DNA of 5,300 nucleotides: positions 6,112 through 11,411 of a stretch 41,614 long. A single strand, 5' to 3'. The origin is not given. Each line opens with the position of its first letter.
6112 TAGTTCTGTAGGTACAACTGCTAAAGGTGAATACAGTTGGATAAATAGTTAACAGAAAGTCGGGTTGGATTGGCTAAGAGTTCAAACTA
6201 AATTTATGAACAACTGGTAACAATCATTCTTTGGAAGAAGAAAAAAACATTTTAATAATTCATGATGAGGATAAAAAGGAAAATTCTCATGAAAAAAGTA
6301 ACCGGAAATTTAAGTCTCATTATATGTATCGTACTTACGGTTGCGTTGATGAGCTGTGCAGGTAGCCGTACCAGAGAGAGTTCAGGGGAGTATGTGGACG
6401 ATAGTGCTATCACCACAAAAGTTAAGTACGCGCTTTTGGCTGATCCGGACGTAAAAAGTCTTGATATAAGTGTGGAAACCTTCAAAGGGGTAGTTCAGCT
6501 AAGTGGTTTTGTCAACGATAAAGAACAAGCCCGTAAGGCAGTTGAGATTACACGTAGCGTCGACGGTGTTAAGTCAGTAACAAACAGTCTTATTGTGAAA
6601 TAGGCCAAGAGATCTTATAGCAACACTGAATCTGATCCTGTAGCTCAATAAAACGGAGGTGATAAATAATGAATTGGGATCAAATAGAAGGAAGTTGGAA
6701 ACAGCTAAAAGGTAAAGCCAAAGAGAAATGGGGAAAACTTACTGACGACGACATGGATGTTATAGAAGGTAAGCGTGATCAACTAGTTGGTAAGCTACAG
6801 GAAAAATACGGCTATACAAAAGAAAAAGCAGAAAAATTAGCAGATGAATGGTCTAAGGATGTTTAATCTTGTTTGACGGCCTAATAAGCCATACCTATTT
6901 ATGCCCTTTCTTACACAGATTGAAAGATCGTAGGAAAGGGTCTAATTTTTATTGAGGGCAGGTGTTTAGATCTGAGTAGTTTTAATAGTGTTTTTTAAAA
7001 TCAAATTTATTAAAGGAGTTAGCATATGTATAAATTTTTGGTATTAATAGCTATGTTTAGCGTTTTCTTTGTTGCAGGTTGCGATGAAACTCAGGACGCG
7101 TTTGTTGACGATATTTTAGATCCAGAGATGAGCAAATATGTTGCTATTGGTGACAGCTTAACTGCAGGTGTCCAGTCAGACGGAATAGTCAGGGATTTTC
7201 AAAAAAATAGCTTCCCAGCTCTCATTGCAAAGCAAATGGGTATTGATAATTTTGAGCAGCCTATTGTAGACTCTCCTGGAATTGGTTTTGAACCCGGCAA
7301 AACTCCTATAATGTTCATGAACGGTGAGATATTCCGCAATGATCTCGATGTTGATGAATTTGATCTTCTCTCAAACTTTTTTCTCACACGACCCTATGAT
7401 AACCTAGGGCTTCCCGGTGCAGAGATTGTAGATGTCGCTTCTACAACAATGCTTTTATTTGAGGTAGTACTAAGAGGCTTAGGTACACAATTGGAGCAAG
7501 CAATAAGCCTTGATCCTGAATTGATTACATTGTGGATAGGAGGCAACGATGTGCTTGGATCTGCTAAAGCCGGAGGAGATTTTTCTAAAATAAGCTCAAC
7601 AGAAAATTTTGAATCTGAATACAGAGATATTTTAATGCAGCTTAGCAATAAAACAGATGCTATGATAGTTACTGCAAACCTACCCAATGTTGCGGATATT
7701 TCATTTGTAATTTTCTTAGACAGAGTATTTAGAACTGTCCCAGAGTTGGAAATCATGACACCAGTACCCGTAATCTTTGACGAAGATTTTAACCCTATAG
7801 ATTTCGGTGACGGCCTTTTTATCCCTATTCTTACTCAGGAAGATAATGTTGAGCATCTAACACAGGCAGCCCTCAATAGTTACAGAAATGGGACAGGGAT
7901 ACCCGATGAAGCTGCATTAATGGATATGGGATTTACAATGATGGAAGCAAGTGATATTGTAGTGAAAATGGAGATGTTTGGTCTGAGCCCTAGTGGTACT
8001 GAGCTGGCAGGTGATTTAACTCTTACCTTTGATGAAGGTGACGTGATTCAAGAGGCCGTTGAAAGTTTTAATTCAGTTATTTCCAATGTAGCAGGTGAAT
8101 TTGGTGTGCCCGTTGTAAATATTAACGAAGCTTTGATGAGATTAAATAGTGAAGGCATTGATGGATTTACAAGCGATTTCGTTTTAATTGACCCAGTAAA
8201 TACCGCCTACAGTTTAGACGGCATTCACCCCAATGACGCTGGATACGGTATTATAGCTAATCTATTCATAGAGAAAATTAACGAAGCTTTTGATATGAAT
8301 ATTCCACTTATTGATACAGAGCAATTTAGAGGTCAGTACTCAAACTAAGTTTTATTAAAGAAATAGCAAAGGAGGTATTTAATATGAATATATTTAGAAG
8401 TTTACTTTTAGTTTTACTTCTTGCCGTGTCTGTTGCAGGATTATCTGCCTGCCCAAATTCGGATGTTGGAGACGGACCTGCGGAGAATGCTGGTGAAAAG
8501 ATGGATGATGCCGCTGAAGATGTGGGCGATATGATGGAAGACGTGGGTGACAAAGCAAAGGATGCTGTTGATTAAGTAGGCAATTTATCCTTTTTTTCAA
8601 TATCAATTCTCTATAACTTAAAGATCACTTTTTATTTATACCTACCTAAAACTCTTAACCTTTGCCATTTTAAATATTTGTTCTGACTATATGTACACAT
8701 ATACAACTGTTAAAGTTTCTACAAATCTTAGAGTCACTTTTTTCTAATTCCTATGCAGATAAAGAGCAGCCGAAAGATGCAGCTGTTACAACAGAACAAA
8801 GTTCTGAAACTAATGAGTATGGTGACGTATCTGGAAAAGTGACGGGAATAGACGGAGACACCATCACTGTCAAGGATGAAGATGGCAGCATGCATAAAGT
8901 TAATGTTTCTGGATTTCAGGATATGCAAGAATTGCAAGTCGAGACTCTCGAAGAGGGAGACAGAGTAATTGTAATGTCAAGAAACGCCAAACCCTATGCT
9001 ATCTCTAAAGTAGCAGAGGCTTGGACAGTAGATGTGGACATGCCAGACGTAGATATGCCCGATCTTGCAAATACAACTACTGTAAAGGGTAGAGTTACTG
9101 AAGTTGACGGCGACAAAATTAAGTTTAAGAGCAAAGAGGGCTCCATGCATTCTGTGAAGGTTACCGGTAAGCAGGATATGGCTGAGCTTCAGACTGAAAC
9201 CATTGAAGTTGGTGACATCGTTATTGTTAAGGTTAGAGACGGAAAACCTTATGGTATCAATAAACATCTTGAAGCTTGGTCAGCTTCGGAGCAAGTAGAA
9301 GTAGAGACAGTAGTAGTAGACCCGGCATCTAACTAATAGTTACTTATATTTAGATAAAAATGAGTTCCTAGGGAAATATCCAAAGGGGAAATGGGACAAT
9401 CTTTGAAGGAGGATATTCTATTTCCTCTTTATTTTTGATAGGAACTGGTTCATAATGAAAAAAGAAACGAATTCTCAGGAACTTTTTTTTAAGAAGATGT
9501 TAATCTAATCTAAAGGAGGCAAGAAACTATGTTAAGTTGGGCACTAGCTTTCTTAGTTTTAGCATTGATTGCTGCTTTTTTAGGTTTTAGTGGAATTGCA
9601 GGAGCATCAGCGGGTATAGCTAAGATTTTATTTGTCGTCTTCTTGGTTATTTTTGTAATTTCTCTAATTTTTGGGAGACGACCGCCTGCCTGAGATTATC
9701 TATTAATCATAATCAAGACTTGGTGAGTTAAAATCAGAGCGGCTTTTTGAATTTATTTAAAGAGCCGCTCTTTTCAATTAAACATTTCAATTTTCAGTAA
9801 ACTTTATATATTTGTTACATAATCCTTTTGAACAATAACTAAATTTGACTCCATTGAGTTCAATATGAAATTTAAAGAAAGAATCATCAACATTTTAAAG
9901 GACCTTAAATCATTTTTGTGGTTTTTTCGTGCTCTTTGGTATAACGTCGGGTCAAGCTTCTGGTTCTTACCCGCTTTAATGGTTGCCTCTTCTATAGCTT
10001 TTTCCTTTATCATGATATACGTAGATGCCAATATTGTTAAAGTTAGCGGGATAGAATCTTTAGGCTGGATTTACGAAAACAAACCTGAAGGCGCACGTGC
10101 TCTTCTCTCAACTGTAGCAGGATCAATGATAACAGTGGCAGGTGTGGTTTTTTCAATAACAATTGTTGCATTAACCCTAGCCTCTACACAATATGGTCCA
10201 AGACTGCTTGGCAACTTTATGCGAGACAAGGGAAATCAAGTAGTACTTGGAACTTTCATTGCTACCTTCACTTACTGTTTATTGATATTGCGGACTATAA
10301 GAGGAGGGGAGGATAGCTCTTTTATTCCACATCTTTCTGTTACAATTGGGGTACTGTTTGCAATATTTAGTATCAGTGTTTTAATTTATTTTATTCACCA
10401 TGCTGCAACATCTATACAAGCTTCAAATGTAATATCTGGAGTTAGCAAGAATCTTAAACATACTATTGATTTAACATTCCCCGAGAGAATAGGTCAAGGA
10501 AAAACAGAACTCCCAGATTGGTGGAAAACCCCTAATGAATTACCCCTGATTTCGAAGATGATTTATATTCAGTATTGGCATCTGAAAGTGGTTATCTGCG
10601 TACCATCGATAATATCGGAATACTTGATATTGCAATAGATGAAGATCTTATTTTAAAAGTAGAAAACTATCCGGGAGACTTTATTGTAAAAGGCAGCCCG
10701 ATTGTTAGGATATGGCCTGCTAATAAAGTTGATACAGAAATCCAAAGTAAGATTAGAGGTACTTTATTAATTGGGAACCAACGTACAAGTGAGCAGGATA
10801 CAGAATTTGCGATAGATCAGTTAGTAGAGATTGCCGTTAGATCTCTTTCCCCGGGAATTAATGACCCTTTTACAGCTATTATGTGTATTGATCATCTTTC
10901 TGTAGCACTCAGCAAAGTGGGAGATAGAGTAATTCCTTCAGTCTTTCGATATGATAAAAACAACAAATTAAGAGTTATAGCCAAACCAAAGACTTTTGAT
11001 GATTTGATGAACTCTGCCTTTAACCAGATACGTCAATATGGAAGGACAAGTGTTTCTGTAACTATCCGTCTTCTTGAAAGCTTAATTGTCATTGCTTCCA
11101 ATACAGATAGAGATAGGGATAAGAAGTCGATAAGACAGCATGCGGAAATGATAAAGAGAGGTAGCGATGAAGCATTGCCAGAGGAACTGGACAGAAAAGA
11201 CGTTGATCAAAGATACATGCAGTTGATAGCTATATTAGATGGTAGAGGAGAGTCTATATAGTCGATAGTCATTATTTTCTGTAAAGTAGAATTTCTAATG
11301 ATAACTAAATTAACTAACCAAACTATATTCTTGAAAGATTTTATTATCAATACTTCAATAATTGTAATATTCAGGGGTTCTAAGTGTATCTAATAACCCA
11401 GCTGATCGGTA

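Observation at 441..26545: Long imperfect inverted repeats bracket a ~26 kb segment with a serine recombinase at one end and a plasmid-like module at the other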

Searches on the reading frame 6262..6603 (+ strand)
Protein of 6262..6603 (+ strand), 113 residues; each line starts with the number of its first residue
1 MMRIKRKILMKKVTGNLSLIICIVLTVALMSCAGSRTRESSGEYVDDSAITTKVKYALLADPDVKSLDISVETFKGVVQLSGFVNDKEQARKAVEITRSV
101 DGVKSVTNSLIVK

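Call 58: search_protein_families(library=phrogs, proteins=[window:6262-6603:+], max_evalue=0.001)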
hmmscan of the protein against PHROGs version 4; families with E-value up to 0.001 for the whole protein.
window:6262-6603:+ (113 aa): 0 families

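Call 59: search_protein_families(library=ncbifam, proteins=[window:6262-6603:+], max_evalue=0.001)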
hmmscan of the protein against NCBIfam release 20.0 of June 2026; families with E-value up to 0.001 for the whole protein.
window:6262-6603:+ (113 aa): 3 families
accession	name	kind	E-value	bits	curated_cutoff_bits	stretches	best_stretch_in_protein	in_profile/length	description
NF007858.0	PRK10568.1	equivalog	1.7e-23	83.3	174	1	40-113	53-126/206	molecular chaperone OsmY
NF008247.1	PRK11023.1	equivalog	6.1e-11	42.5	184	1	42-109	121-187/192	division/outer membrane stress-associated lipid-binding lipoprotein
TIGR03044.1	PS_II_psb27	equivalog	0.00064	19.8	117.35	1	16-63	9-57/135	photosystem II protein Psb27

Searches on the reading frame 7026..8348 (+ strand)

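Call 6: search_protein_families(library=pfam, proteins=[window:7026-8348:+], max_evalue=0.01)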
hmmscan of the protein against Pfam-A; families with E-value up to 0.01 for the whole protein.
window:7026-8348:+ (440 aa): 2 families
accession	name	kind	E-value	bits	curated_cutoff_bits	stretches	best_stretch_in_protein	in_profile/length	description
PF00657.28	Lipase_GDSL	-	6.9e-17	62.7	23.6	2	38-223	1-128/208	GDSL-like Lipase/Acylhydrolase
PF13472.12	Lipase_GDSL_2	-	1.2e-15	58.9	32.9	2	334-408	117-177/178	GDSL-like Lipase/Acylhydrolase family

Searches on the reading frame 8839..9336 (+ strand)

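Call 6: search_protein_families(library=pfam, proteins=[window:8839-9336:+], max_evalue=0.01)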
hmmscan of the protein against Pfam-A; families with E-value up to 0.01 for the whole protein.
window:8839-9336:+ (165 aa): 2 families
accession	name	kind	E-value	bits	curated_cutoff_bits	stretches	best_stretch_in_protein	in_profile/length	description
PF09956.15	Phage_cement_2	-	0.0035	18.1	24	0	97-136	35-74/103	Phage cement protein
PF19157.5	DUF5839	-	0.0061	17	23.7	0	112-136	34-54/83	Family of unknown function (DUF5839)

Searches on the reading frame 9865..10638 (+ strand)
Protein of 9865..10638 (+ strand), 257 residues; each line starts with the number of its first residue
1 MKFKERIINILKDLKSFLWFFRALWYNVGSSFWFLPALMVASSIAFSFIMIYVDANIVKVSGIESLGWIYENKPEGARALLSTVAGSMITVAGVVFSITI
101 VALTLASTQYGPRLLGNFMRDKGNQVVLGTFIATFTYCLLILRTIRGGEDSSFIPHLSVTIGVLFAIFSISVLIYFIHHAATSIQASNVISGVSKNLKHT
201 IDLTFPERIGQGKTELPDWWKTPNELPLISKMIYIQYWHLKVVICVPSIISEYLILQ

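Call 6: search_protein_families(library=pfam, proteins=[window:9865-10638:+], max_evalue=0.01)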
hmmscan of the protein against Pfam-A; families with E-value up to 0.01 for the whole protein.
window:9865-10638:+ (257 aa): 1 family
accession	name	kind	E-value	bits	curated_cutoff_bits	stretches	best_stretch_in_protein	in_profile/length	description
PF10011.15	DUF2254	-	2.1e-67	227.9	28.8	1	30-207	2-168/368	Predicted membrane protein (DUF2254)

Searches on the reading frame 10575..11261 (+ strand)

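Call 6: search_protein_families(library=pfam, proteins=[window:10575-11261:+], max_evalue=0.01)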
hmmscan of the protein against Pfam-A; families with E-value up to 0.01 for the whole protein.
window:10575-11261:+ (228 aa): 1 family
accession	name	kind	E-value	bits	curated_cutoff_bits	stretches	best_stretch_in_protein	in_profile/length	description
PF10011.15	DUF2254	-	5.5e-61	206.8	28.8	1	2-170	199-366/368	Predicted membrane protein (DUF2254)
